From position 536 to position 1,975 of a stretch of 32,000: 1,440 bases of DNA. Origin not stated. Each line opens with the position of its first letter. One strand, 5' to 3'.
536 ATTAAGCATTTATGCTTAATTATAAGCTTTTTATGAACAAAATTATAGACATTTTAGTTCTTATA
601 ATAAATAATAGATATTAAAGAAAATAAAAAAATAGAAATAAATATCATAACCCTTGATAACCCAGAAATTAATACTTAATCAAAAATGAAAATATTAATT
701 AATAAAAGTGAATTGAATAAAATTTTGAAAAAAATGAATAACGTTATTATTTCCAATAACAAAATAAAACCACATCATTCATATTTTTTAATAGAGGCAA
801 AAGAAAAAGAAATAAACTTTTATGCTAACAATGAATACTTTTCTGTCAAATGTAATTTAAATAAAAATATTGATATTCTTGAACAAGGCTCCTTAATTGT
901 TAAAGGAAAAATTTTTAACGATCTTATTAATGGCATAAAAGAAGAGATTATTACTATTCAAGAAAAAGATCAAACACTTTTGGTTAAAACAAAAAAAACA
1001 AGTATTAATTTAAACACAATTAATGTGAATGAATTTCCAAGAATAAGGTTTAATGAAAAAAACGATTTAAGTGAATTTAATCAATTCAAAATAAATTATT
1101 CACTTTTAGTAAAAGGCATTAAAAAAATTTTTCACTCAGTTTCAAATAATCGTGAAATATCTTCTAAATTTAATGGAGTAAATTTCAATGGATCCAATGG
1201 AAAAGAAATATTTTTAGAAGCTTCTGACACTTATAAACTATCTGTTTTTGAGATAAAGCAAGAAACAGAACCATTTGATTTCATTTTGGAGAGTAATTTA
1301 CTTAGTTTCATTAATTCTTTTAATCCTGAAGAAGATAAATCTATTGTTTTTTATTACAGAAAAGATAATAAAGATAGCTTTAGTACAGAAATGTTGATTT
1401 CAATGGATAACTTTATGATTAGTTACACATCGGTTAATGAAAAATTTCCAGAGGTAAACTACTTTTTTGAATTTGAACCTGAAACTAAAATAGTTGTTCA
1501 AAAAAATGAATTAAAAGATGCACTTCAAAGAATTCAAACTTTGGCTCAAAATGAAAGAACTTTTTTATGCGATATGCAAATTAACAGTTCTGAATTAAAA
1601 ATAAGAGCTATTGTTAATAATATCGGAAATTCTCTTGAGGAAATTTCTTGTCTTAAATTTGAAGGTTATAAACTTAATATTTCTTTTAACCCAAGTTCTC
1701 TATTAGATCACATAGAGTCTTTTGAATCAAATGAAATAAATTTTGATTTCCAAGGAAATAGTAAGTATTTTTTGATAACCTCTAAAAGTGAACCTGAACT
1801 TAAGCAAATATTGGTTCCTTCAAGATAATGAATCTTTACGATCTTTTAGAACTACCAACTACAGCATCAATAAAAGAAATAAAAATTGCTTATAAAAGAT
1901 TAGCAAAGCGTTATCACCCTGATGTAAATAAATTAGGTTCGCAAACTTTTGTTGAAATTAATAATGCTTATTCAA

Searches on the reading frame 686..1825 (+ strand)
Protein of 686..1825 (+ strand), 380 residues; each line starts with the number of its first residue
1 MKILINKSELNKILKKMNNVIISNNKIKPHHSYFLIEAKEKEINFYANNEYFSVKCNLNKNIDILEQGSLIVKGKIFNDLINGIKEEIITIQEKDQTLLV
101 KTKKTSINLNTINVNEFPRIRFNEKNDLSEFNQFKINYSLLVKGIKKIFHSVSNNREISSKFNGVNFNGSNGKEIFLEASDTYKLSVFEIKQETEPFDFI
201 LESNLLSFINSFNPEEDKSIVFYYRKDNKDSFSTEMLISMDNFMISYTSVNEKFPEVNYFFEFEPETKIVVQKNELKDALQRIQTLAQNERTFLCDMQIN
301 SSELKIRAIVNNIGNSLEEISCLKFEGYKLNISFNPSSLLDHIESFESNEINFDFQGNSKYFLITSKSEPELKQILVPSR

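Call 7: find_encoding_contigs(protein=window:686-1825:+, flank=6000, max_places=6)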
Protein window:686-1825:+ (380 aa): 24 contigs read that carry it; 4 places shown.
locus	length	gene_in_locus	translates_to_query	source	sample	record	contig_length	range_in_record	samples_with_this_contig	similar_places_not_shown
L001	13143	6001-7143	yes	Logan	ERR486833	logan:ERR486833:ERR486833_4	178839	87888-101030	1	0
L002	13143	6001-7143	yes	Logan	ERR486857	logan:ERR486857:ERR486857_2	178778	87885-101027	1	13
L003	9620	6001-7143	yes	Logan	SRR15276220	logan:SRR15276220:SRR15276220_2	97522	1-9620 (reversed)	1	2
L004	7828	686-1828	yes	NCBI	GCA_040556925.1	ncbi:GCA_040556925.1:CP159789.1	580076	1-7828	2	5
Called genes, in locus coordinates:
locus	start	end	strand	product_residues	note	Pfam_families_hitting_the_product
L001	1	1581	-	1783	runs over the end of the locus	PF02687:FtsX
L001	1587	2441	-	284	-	PF00005:ABC_tran, PF13304:AAA_21 (faint)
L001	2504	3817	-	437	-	PF00308:Bac_DnaA, PF01695:IstB_IS21 (faint), PF08299:Bac_DnaA_C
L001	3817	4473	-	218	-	-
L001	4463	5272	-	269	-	PF01656:CbiA, PF09140:MipZ (faint), PF13614:AAA_31, PF06564:CBP_BcsQ (weak)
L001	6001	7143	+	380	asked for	PF00712:DNA_pol3_beta, PF02768:DNA_pol3_beta_3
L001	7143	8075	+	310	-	PF00226:DnaJ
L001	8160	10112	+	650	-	PF02518:HATPase_c, PF00204:DNA_gyraseB, PF01751:Toprim, PF00986:DNA_gyraseB_C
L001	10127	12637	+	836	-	PF00521:DNA_topoisoIV, PF03989:DNA_gyraseA_C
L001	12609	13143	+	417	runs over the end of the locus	PF02403:Seryl_tRNA_N, PF00587:tRNA-synt_2b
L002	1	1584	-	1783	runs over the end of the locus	PF02687:FtsX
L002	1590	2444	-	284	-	PF00005:ABC_tran, PF13304:AAA_21 (faint)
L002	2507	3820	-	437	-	PF00308:Bac_DnaA, PF01695:IstB_IS21 (faint), PF08299:Bac_DnaA_C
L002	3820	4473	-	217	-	-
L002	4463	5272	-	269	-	PF01656:CbiA, PF09140:MipZ (faint), PF13614:AAA_31, PF06564:CBP_BcsQ (weak)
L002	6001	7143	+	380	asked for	PF00712:DNA_pol3_beta, PF02768:DNA_pol3_beta_3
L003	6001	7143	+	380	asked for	PF00712:DNA_pol3_beta, PF02768:DNA_pol3_beta_3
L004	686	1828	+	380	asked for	PF00712:DNA_pol3_beta, PF02768:DNA_pol3_beta_3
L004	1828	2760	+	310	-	PF00226:DnaJ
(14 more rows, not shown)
